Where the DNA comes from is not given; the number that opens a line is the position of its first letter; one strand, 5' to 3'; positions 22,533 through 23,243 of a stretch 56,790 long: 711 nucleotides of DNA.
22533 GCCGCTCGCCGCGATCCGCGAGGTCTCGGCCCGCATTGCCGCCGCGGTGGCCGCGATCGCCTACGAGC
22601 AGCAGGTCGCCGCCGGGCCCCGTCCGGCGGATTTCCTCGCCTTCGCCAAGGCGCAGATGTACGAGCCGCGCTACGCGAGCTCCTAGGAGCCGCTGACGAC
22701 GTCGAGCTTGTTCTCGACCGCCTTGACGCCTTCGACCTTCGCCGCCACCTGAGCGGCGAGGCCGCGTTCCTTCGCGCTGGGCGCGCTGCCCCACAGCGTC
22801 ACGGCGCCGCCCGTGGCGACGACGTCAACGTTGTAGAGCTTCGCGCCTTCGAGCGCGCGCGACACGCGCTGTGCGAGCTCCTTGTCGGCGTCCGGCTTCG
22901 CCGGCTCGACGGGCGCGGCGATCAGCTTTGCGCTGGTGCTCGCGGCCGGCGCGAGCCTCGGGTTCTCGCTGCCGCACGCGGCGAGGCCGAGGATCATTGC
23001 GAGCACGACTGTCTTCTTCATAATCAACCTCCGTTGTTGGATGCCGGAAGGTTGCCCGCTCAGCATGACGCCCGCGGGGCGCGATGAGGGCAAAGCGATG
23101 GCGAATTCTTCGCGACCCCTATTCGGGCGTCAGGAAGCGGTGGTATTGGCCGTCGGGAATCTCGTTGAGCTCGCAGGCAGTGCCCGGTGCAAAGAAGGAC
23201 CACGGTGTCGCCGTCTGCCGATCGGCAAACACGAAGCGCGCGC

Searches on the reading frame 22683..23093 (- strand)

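Call 57: search_protein_families(library=ncbifam, proteins=[window:22683-23093:-], max_evalue=0.0001)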
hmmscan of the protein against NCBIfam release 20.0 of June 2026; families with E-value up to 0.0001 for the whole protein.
window:22683-23093:- (136 aa): 2 families
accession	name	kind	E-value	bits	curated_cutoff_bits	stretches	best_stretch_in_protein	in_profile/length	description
NF008247.1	PRK11023.1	equivalog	7.5e-05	22.6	184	1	28-131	8-113/192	division/outer membrane stress-associated lipid-binding lipoprotein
NF007858.0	PRK10568.1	equivalog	7.6e-05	22.4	174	0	88-132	160-204/206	molecular chaperone OsmY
